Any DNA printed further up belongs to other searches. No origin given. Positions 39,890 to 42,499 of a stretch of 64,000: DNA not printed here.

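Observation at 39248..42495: Two-gene NYN-nuclease + NACHT-STAND cassette inserted between DAHP synthase and prfA: candidate undescribed defence-type system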

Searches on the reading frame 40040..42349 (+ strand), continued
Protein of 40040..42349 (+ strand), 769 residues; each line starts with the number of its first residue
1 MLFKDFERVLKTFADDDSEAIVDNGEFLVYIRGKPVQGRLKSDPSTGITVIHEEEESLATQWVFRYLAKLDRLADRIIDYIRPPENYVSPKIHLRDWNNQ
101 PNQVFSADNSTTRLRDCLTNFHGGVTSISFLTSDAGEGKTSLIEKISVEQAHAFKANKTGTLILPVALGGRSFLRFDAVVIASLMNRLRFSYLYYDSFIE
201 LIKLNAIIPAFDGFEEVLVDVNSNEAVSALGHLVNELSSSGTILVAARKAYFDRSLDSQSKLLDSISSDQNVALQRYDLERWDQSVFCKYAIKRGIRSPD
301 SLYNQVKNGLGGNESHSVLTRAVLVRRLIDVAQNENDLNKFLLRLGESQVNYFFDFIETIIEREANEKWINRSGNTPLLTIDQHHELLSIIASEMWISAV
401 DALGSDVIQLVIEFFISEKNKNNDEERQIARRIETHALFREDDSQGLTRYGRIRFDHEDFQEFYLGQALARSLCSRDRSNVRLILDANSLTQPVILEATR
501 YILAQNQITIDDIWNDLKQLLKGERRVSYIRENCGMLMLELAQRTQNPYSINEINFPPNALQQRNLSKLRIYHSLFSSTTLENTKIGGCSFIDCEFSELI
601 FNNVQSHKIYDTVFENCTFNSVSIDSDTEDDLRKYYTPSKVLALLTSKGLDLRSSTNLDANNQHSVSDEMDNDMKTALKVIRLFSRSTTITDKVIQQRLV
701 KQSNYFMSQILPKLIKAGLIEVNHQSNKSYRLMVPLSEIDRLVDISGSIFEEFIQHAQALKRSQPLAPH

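Call 60: search_protein_families(library=pfam, proteins=[L004:14435-15736:+, L043:5907-6815:+], max_evalue=0.001)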
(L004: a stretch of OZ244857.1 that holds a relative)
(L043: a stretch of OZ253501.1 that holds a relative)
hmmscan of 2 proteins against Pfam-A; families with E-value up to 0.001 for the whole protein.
L004:14435-15736:+ (433 aa): 1 family
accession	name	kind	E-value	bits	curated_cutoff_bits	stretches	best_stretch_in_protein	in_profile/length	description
PF03235.19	GmrSD_N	-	1.7e-28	100.5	33.2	1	24-267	5-197/199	GmrSD restriction endonuclease, N-terminal domain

L043:5907-6815:+ (302 aa): 0 families

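Call 86: search_protein_families(library=pfam, alignment_id=A1, max_evalue=0.1)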
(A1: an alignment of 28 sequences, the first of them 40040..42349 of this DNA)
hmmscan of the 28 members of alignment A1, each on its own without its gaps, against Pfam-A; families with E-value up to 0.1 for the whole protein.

A. member 1, window:40040-42349:+ (769 aa): 5 families
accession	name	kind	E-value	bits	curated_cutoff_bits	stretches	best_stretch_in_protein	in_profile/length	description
PF13599.13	Pentapeptide_4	-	4.5e-05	23.9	38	1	565-626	12-75/78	Pentapeptide repeat region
PF23894.2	LD_SV2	-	0.0017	19.1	29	1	576-623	27-71/92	SV2A/B/C luminal domain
PF13576.12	Pentapeptide_3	-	0.024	15.3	27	0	576-604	6-36/48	Pentapeptide repeats (9 copies)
PF13306.12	LRR_5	-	0.036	14.4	27.7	1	580-628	17-67/127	BspA type Leucine rich repeat region (6 copies)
PF13847.12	Methyltransf_31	-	0.085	13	27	0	582-671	49-127/145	Methyltransferase domain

B. families by the number of members that match (of 28 scanned): 17 families
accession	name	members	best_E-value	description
PF13599.13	Pentapeptide_4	26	4.2e-05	Pentapeptide repeat region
PF25199.1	nSTAND_NTPase5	14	0.0033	Novel STAND NTPase 5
PF13576.12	Pentapeptide_3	9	0.00034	Pentapeptide repeats (9 copies)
PF13191.12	AAA_16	8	0.0014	AAA ATPase domain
PF23894.2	LD_SV2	7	0.0017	SV2A/B/C luminal domain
PF00805.28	Pentapeptide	6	0.0026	Pentapeptide repeats (8 copies)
PF13306.12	LRR_5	2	0.0075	BspA type Leucine rich repeat region (6 copies)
PF24404.1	nSTAND_NTPase7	2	0.09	Novel STAND NTPase 7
PF05729.18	NACHT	1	0.0041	NACHT domain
PF14824.11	Sirohm_synth_M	1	0.0077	Sirohaem biosynthesis protein central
PF16239.10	DUF4898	1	0.0096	Domain of unknown function (DUF4898)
PF25111.1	AtTam9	1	0.013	AtTam9 family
PF07527.18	Hairy_orange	1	0.033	Hairy Orange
PF13387.12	Lnb_N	1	0.042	Lnb N-terminal periplasmic domain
PF20920.2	DAXX_hist_bd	1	0.047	Death domain-associated protein 6, histone binding domain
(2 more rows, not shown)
